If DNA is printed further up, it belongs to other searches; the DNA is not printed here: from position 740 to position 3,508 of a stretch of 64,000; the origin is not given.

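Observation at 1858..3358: Four tandem PAS domains, each with an invariant C-X8-C-X3-C triad (12 conserved cysteines)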

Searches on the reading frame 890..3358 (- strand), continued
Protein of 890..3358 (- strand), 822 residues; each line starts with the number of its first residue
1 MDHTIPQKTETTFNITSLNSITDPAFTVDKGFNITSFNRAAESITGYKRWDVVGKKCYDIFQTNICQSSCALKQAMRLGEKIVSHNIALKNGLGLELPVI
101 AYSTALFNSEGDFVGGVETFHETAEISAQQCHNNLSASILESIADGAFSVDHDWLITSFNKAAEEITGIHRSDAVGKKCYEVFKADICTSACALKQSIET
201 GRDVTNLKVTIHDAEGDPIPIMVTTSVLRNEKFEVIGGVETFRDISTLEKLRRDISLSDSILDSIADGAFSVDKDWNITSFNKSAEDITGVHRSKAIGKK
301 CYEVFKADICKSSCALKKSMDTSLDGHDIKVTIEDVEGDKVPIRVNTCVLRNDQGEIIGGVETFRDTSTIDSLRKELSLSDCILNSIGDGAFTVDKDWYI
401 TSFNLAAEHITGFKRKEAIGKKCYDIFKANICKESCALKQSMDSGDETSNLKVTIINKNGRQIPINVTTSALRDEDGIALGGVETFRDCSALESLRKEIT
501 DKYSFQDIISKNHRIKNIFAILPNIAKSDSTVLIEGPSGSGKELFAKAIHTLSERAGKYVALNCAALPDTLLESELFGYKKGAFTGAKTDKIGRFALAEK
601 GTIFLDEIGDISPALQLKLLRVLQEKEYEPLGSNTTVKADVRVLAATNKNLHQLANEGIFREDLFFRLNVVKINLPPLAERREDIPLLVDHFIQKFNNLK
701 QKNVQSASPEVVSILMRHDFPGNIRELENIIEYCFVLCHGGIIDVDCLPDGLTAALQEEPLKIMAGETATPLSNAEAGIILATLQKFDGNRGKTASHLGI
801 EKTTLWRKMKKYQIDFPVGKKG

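Call 56: find_encoding_contigs(protein=P0009, flank=4000, max_places=1)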
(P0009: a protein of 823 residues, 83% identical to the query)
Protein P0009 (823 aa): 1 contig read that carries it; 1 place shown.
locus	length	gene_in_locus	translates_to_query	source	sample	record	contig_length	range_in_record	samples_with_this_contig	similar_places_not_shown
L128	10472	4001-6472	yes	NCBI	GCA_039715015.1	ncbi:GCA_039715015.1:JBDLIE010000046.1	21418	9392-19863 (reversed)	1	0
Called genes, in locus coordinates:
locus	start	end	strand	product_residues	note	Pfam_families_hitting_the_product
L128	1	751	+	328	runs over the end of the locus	PF01435:Peptidase_M48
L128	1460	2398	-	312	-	PF01656:CbiA, PF10609:ParA (faint), PF13484:Fer4_16 (faint), PF12838:Fer4_7 (faint), PF13237:Fer4_10 (faint), PF00037:Fer4 (weak), PF12797:Fer4_2 (faint), PF12837:Fer4_6 (faint), +1 more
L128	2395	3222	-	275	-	PF01656:CbiA, PF10609:ParA (weak), PF13614:AAA_31 (faint), PF00037:Fer4 (faint)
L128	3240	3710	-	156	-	PF02579:Nitro_FeMo-Co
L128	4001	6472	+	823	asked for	PF13426:PAS_9, PF00989:PAS, PF08448:PAS_4, PF13426:PAS_9, PF00989:PAS, PF08448:PAS_4, PF13426:PAS_9, PF00989:PAS, +11 more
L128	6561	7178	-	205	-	PF01292:Ni_hydr_CYTB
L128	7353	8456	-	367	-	PF14537:Cytochrom_c3_2 (faint), PF09699:Paired_CXXCH_1 (faint), PF14522:Cytochrome_C7 (faint)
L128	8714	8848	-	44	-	-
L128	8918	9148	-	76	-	-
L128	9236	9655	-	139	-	-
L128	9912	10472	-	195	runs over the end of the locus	PF00989:PAS, PF08448:PAS_4, PF13426:PAS_9, PF02954:HTH_8 (weak)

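Call 57: find_encoding_contigs(protein=P0012, flank=4000, max_places=1)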
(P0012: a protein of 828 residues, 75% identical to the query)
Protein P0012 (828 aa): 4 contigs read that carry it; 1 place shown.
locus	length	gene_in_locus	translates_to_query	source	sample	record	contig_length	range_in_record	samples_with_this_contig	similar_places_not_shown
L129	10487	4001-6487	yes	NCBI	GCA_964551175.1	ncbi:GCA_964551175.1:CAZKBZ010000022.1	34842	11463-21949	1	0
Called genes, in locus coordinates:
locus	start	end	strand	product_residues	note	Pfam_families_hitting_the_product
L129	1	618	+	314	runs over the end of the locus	PF02085:Cytochrom_CIII (faint), PF14522:Cytochrome_C7, PF14537:Cytochrom_c3_2 (faint), PF09699:Paired_CXXCH_1 (faint), PF14522:Cytochrome_C7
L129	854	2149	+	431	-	PF03916:NrfD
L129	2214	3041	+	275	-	PF12797:Fer4_2 (faint), PF12800:Fer4_4 (faint), PF12838:Fer4_7 (weak), PF13237:Fer4_10 (weak), PF13247:Fer4_11, PF12838:Fer4_7 (weak), PF13187:Fer4_9 (weak), PF00037:Fer4 (weak), +1 more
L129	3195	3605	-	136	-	PF07238:PilZ (weak)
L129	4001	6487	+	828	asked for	PF13426:PAS_9, PF00989:PAS, PF08448:PAS_4, PF13426:PAS_9, PF00989:PAS, PF08448:PAS_4, PF13426:PAS_9, PF00989:PAS, +11 more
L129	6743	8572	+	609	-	PF06480:FtsH_ext (faint), PF00004:AAA, PF17862:AAA_lid_3, PF01434:Peptidase_M41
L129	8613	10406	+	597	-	PF00004:AAA, PF17862:AAA_lid_3, PF01434:Peptidase_M41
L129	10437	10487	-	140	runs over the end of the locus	-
